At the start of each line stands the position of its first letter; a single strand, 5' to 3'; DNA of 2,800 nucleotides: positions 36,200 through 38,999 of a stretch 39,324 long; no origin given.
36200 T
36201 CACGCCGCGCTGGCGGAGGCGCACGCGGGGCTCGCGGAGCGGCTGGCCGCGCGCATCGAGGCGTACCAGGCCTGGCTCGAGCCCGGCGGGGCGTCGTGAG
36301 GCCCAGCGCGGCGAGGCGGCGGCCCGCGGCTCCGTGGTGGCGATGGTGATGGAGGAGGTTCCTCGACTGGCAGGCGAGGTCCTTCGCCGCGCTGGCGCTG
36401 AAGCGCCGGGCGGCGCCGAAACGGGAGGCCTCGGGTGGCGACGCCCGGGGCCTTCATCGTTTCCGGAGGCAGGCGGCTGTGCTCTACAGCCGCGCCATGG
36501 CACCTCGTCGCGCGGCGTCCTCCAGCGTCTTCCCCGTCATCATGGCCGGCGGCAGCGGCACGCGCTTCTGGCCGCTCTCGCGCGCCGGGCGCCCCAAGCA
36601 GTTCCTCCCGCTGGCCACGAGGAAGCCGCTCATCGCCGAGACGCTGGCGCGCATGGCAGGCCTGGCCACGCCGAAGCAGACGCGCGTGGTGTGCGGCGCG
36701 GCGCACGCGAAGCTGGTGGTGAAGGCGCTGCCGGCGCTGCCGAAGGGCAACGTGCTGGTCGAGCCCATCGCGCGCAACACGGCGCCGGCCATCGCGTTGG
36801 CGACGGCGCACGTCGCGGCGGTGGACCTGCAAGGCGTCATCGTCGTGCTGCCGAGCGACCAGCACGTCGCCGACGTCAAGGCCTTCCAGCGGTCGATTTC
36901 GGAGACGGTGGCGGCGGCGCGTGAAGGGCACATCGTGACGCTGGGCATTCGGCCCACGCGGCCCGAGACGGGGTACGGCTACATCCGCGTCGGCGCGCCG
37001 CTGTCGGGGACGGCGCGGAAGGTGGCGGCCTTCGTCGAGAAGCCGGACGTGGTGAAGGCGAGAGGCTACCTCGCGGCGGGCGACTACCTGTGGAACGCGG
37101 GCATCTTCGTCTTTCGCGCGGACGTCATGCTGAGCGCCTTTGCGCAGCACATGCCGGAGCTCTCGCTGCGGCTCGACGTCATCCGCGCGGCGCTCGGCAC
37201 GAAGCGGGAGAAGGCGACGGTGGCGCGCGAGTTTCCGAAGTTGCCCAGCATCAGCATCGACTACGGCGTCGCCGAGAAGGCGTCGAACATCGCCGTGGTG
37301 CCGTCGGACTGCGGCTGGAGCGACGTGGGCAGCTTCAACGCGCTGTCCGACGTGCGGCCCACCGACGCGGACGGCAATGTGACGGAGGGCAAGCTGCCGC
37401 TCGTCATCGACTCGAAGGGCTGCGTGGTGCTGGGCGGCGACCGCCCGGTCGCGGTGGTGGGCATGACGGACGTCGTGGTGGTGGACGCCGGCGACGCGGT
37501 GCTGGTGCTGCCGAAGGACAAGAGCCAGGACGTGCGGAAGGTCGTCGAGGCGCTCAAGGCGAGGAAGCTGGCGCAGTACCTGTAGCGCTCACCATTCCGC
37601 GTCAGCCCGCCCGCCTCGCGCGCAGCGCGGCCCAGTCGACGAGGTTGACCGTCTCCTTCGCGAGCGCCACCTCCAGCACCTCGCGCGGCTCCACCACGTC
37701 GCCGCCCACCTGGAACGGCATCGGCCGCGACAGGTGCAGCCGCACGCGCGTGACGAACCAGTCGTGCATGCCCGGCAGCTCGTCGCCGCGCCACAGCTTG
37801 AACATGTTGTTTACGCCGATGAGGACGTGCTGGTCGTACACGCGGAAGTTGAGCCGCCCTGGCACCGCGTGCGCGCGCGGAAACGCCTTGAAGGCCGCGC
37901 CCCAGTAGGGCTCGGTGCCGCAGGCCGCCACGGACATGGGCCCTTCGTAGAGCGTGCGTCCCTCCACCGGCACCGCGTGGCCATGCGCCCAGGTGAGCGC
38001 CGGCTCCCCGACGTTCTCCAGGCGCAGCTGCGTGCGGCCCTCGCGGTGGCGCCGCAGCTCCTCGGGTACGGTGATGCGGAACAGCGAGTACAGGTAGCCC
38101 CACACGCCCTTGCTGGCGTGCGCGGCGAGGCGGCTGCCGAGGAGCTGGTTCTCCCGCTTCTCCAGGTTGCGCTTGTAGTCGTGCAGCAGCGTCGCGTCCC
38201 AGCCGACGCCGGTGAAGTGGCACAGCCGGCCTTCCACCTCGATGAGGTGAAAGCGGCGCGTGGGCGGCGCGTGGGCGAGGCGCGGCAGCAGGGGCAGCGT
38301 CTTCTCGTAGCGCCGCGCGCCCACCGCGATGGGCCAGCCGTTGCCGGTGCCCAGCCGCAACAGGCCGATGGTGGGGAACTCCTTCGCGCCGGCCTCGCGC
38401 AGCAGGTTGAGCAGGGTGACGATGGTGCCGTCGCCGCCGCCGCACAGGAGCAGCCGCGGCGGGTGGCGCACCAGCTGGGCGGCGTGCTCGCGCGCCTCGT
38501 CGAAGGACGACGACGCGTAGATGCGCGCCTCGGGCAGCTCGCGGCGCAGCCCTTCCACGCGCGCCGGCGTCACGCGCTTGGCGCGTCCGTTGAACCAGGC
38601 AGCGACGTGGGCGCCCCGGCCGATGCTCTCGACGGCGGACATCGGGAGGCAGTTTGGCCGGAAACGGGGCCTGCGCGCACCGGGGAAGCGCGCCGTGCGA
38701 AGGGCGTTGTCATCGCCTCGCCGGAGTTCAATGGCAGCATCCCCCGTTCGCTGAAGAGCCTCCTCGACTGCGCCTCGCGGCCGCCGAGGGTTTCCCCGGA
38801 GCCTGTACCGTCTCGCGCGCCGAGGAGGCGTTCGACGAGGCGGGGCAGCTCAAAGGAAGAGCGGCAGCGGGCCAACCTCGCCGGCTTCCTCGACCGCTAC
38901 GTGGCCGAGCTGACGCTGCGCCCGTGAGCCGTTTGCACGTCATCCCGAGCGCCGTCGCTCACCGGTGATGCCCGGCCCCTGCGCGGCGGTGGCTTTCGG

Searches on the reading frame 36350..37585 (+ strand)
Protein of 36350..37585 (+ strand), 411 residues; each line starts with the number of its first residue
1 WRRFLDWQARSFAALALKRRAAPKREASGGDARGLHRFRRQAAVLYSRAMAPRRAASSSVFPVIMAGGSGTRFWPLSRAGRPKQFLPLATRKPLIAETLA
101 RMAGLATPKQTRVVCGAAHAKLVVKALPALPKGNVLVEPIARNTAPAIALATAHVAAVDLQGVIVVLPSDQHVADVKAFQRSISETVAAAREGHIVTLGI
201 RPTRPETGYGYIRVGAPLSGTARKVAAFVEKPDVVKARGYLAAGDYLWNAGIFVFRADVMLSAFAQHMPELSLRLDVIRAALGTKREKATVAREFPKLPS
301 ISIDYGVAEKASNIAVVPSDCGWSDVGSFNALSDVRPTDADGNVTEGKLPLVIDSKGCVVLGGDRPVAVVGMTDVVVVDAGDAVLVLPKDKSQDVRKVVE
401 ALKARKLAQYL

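Call 46: search_protein_families(library=pfam, proteins=[window:36350-37585:+], max_evalue=0.001)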
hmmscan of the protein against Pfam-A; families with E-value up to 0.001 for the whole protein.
window:36350-37585:+ (411 aa): 3 families
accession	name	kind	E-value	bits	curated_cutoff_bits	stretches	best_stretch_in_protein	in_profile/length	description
PF00483.29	NTP_transferase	-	8.8e-44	150.4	21.2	1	62-340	2-243/245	Nucleotidyl transferase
PF22640.1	ManC_GMP_beta-helix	-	4e-17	62.3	27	1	352-402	5-55/55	MannoseP isomerase/GMP-like beta-helix domain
PF12804.13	NTP_transf_3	-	3.4e-08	34.3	27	1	63-185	2-110/160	MobA-like NTP transferase domain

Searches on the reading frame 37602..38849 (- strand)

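Call 46: search_protein_families(library=pfam, proteins=[window:37602-38849:-], max_evalue=0.001)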
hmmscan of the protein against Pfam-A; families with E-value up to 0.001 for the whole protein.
window:37602-38849:- (415 aa): 1 family
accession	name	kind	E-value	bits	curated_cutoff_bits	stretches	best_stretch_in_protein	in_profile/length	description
PF00781.29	DAGK_cat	-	1.5e-08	34.7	23.6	1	91-178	16-101/125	Diacylglycerol kinase catalytic domain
